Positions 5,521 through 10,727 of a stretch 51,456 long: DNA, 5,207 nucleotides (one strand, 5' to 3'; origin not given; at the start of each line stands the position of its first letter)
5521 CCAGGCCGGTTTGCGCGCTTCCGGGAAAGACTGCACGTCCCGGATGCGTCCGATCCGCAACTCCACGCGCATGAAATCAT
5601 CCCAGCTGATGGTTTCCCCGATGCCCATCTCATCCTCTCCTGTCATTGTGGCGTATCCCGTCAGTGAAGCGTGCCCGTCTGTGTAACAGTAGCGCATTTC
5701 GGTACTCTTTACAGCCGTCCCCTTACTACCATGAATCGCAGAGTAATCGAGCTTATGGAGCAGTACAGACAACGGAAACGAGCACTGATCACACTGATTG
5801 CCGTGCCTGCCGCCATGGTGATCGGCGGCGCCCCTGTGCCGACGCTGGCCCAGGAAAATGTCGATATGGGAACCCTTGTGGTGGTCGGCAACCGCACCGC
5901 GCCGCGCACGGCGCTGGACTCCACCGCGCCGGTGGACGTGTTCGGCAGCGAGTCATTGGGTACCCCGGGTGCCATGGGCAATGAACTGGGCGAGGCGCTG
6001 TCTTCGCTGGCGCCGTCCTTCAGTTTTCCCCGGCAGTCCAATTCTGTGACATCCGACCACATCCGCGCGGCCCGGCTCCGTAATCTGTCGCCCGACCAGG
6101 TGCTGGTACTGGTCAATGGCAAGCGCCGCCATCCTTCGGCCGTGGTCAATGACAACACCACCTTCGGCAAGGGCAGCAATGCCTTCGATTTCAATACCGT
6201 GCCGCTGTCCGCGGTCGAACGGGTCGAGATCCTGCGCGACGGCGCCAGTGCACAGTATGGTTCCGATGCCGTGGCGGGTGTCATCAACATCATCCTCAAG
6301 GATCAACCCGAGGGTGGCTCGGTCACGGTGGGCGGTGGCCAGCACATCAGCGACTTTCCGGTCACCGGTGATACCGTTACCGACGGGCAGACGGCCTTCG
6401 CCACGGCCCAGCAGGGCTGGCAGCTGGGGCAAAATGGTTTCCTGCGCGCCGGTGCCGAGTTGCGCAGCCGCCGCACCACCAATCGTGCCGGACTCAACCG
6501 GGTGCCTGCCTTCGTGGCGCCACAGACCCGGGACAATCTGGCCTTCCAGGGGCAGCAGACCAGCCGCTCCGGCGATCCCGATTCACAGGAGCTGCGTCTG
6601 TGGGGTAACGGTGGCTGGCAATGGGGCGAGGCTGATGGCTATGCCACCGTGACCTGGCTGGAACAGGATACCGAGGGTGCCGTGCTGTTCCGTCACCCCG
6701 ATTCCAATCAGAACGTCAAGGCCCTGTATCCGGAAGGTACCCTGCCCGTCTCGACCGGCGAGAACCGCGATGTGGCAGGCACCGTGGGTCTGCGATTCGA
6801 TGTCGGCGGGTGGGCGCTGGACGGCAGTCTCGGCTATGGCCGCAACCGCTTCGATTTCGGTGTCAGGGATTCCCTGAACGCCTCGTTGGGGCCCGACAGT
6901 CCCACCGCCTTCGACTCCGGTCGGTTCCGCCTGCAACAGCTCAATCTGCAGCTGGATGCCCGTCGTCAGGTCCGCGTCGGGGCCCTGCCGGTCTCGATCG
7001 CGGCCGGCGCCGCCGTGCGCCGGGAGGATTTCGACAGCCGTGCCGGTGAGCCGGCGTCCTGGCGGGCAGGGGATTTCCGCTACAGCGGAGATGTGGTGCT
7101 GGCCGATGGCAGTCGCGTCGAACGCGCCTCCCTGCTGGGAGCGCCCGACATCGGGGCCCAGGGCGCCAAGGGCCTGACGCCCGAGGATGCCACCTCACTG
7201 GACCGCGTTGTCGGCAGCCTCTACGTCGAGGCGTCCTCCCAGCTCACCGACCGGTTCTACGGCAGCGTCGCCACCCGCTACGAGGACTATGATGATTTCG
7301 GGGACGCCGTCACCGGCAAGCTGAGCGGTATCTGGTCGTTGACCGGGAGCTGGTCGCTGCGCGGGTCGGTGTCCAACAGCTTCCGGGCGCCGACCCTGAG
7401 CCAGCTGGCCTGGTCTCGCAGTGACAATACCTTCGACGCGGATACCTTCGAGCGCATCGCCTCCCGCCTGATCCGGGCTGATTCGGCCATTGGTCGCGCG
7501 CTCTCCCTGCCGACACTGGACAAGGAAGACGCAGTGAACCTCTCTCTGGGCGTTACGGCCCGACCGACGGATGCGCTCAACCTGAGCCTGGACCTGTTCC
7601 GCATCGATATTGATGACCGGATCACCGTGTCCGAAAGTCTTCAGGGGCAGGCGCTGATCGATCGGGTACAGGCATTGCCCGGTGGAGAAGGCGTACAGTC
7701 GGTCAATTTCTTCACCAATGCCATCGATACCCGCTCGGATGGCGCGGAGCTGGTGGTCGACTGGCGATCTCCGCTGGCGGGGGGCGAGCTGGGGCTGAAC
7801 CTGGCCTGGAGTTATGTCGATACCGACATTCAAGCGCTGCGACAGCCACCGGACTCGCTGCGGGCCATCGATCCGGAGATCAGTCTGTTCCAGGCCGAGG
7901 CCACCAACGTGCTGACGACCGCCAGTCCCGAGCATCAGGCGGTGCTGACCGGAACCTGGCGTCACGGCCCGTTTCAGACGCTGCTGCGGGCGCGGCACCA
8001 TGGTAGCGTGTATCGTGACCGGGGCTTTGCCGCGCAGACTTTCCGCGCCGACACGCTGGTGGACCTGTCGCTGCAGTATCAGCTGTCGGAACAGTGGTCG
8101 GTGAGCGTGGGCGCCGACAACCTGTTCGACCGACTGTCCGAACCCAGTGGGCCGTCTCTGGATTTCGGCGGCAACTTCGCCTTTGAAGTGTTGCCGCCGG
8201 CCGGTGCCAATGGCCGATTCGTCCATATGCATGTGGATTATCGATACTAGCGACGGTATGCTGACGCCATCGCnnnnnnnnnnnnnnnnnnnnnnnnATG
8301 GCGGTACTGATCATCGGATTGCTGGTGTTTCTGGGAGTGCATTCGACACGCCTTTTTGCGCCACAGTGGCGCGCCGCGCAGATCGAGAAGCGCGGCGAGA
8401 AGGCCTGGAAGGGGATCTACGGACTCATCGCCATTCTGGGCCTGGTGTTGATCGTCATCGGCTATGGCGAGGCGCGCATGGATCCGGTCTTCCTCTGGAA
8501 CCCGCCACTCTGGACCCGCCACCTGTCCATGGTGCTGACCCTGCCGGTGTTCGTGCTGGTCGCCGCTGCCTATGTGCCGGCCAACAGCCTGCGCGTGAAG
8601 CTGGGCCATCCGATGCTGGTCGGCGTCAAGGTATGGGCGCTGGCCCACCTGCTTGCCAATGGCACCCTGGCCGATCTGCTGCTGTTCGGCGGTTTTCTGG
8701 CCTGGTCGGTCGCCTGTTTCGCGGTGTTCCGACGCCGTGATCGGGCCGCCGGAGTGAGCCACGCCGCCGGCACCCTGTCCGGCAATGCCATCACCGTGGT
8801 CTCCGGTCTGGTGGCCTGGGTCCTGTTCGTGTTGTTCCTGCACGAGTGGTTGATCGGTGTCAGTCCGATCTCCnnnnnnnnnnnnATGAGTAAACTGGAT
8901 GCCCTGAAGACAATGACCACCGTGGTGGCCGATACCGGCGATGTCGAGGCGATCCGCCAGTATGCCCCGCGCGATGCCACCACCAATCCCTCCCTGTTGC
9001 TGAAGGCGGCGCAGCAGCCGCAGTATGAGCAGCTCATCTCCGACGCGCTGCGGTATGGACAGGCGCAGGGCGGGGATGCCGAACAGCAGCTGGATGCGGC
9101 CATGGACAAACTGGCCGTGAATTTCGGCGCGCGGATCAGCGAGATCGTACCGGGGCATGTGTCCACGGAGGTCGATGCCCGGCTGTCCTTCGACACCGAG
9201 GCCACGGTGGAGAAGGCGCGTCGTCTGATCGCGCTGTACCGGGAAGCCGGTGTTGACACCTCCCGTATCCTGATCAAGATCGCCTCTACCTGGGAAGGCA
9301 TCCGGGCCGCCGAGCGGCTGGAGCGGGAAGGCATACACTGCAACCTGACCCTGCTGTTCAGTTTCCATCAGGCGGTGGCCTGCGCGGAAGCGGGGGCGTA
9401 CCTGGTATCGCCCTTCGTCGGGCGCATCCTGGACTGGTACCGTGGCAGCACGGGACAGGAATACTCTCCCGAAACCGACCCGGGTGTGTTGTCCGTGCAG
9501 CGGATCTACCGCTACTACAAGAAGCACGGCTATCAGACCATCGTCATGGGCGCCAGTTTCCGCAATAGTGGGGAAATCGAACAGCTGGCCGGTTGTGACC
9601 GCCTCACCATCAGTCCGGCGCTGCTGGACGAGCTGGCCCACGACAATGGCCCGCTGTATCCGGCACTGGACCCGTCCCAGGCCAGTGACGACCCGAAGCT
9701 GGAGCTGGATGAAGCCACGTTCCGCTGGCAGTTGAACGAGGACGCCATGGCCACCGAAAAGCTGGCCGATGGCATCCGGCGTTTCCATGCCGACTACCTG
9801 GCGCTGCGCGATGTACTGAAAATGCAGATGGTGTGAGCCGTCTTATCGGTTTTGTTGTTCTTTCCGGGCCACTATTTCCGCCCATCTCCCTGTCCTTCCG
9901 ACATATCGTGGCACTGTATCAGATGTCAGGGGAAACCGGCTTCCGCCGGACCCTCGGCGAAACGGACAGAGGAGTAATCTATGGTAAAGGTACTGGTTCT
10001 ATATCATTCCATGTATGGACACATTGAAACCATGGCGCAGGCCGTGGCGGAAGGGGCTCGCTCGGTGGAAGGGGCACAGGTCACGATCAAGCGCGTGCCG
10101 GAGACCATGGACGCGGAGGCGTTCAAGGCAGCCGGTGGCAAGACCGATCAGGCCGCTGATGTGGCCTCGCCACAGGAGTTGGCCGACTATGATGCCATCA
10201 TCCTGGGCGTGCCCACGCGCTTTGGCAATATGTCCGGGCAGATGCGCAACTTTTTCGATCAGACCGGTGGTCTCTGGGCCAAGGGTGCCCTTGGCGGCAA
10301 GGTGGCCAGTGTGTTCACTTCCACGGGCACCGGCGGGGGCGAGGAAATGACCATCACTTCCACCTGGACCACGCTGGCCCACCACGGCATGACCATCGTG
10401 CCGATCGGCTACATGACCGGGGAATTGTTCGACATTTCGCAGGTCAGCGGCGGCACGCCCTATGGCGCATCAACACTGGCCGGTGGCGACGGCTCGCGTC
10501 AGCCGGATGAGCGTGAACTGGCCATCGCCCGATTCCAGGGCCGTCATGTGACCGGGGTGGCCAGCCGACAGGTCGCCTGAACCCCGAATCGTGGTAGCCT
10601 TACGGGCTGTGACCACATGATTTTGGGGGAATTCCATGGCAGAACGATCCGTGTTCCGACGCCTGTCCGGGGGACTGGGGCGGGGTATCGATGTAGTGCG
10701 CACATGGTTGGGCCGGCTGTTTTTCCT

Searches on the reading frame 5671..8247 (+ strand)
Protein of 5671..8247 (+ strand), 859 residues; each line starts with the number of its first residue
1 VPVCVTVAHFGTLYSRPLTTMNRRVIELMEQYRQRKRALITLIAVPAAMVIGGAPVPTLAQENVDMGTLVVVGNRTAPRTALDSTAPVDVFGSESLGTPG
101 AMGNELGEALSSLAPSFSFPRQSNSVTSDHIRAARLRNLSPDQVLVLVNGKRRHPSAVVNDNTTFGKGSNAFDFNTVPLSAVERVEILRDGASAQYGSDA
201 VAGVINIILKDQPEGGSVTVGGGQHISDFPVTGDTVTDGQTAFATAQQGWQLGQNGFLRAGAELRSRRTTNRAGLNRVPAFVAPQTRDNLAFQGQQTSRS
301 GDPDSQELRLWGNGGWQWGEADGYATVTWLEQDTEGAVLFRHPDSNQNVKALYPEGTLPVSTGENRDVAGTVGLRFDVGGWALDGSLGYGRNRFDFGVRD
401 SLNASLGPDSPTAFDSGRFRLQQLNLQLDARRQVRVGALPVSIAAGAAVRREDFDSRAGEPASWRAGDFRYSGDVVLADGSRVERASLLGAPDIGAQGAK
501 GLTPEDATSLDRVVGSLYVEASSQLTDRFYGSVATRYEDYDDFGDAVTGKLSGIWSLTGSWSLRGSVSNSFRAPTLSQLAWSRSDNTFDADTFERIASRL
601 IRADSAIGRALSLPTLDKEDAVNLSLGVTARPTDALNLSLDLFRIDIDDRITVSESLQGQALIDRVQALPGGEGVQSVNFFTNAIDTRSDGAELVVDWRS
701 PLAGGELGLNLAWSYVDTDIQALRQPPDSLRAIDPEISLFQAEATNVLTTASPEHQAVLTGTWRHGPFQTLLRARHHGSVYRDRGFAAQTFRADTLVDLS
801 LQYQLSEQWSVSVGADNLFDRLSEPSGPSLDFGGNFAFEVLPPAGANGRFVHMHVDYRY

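Call 18: search_protein_families(library=pfam, proteins=[window:5671-8247:+], max_evalue=0.00001)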
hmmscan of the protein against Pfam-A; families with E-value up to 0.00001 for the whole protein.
window:5671-8247:+ (859 aa): 2 families
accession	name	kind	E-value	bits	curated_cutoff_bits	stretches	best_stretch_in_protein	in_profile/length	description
PF00593.30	TonB_dep_Rec_b-barrel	-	1.1e-38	134.7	27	1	373-818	66-436/436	TonB dependent receptor-like, beta-barrel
PF07715.20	Plug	-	6.8e-16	59.2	23.9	1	82-204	3-107/107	TonB-dependent Receptor Plug Domain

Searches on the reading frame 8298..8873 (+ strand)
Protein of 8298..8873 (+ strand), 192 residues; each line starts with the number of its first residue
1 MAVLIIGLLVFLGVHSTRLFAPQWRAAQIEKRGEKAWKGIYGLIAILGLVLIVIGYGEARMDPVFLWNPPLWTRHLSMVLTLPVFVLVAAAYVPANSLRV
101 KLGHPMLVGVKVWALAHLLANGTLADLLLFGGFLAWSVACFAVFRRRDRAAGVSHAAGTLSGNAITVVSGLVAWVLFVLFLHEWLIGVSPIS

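Call 73: search_protein_families(library=pfam, proteins=[window:8298-8873:+], max_evalue=0.0001)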
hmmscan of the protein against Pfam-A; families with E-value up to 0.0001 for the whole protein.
window:8298-8873:+ (192 aa): 1 family
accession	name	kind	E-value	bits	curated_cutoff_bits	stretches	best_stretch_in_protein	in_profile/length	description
PF07298.16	NnrU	-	5.7e-60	202.6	24.7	1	3-190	1-188/188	NnrU protein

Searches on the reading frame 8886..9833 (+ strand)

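Call 73: search_protein_families(library=pfam, proteins=[window:8886-9833:+], max_evalue=0.0001)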
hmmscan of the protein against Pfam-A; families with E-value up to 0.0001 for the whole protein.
window:8886-9833:+ (316 aa): 1 family
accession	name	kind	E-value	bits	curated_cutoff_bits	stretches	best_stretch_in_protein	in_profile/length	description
PF00923.25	TAL_FSA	-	1.4e-98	330.2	27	1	13-308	1-282/285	Transaldolase/Fructose-6-phosphate aldolase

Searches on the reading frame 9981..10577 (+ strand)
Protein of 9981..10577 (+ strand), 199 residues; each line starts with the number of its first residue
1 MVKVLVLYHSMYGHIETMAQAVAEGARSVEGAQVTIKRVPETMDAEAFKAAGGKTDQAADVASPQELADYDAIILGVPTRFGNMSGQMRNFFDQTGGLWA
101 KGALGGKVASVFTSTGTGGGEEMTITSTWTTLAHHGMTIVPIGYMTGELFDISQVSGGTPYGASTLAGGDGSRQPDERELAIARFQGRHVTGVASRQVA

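Call 73: search_protein_families(library=pfam, proteins=[window:9981-10577:+], max_evalue=0.0001)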
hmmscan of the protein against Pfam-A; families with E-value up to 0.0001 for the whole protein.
window:9981-10577:+ (199 aa): 4 families
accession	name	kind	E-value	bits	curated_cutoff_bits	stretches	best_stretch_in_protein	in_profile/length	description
PF03358.20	FMN_red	-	9.5e-14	51.7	24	1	3-144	2-144/152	NADPH-dependent FMN reductase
PF00258.30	Flavodoxin_1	-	3.2e-10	40.8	25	1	6-121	1-128/143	Flavodoxin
PF02525.22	Flavodoxin_2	-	6e-08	33.1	27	1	3-142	2-172/198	Flavodoxin-like fold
PF12724.12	Flavodoxin_5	-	4.2e-07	30.8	27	0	59-108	32-77/145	Flavodoxin domain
